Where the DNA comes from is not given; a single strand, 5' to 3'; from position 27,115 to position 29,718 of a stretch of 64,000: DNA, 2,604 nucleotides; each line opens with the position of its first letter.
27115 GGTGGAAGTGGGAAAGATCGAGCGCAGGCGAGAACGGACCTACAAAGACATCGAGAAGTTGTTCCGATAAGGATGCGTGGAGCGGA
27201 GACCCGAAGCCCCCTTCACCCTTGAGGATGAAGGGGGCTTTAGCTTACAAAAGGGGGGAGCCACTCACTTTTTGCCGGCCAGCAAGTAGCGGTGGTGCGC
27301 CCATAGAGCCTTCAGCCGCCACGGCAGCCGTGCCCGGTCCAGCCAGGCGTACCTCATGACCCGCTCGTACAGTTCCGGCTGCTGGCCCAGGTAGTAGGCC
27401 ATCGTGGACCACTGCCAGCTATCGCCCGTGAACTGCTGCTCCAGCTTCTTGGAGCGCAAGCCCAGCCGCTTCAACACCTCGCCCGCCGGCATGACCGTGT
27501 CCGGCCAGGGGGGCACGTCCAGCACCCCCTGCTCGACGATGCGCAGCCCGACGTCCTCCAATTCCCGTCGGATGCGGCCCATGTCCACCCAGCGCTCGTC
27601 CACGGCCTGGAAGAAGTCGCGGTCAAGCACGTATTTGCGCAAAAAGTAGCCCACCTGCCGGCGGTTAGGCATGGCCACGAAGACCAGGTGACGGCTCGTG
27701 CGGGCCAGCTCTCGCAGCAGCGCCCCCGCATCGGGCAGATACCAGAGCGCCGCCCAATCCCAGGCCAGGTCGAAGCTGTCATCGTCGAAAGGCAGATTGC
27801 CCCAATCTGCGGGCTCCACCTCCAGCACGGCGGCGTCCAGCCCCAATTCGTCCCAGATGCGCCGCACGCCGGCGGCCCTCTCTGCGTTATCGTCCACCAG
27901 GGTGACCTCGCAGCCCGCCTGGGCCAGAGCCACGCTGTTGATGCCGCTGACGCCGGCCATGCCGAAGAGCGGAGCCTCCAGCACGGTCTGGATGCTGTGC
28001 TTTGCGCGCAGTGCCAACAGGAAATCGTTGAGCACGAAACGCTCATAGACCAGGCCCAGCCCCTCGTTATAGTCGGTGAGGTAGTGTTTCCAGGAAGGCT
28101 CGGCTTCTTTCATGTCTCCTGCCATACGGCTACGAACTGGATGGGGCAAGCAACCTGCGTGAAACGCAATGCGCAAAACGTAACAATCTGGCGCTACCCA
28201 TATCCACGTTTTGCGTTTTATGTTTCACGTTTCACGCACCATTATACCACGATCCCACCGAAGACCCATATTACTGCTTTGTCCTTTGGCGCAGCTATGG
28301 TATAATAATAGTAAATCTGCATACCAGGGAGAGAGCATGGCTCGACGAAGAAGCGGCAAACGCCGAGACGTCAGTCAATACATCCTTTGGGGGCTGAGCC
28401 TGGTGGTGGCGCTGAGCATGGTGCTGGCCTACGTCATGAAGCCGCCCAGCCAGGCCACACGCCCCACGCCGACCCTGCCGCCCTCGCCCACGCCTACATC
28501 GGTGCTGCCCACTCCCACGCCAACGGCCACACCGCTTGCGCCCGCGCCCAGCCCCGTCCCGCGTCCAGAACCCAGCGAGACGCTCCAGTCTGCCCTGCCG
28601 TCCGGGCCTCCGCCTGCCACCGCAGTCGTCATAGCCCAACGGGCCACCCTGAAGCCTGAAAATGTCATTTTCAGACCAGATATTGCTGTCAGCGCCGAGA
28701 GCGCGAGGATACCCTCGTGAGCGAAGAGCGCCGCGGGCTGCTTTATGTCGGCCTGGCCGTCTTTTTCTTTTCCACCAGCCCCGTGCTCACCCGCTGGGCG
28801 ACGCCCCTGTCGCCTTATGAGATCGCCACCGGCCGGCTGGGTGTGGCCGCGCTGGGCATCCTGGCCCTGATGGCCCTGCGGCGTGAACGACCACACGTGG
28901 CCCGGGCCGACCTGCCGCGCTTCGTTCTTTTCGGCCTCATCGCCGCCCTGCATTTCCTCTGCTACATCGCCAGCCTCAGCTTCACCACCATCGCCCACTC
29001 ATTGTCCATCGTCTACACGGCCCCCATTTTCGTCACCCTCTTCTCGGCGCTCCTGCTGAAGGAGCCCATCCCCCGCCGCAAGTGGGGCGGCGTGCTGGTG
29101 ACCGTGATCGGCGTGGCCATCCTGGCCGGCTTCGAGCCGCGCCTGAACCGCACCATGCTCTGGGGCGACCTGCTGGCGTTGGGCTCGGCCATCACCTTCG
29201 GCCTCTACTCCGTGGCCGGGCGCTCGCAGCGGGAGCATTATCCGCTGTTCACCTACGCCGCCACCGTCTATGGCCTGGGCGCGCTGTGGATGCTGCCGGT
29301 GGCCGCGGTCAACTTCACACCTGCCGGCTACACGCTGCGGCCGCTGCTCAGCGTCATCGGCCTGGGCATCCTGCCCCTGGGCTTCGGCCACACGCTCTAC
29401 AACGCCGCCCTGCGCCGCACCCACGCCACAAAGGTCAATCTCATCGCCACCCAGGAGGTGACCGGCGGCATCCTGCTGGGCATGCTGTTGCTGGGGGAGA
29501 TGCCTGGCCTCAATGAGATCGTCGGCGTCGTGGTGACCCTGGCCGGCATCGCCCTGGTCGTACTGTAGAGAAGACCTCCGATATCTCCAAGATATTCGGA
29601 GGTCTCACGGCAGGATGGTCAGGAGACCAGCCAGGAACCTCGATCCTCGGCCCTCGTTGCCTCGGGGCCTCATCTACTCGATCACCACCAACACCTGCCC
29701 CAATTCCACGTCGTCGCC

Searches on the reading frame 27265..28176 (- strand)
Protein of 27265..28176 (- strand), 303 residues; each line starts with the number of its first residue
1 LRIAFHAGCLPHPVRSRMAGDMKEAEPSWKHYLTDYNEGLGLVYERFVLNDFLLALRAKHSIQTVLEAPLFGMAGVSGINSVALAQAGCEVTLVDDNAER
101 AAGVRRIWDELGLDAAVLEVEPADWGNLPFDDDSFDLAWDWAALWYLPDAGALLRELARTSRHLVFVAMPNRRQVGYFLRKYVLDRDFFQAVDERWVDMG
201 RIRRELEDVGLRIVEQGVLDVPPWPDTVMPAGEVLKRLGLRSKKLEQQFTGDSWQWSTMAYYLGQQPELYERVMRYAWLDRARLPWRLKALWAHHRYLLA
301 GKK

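Call 14: search_protein_families(library=pfam, proteins=[window:27265-28176:-], max_evalue=0.001)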
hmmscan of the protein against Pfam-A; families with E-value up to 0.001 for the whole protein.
window:27265-28176:- (303 aa): 2 families
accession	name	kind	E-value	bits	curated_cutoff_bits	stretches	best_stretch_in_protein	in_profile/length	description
PF08241.18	Methyltransf_11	-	2.1e-08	35.1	21.2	1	77-160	7-86/95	Methyltransferase domain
PF13649.12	Methyltransf_25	-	4.3e-07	31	27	1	77-160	8-92/97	Methyltransferase domain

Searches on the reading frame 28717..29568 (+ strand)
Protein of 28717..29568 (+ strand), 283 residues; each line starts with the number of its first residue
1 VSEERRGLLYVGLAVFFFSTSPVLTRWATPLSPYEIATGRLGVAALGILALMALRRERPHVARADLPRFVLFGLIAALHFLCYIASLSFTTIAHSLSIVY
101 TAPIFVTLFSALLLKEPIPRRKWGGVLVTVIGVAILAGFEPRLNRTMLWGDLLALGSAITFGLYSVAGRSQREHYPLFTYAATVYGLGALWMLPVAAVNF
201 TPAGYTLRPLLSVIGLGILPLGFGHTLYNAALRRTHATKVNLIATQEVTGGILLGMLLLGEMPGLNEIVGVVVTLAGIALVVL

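Call 14: search_protein_families(library=pfam, proteins=[window:28717-29568:+], max_evalue=0.001)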
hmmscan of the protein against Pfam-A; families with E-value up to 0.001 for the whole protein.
window:28717-29568:+ (283 aa): 2 families
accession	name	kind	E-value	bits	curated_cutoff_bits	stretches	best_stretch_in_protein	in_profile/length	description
PF00892.27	EamA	-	4.8e-39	134.2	28.2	2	148-282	1-134/135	EamA-like transporter family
PF03151.22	TPT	-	2.2e-06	27.7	30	1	33-166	31-162/291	Triose-phosphate Transporter family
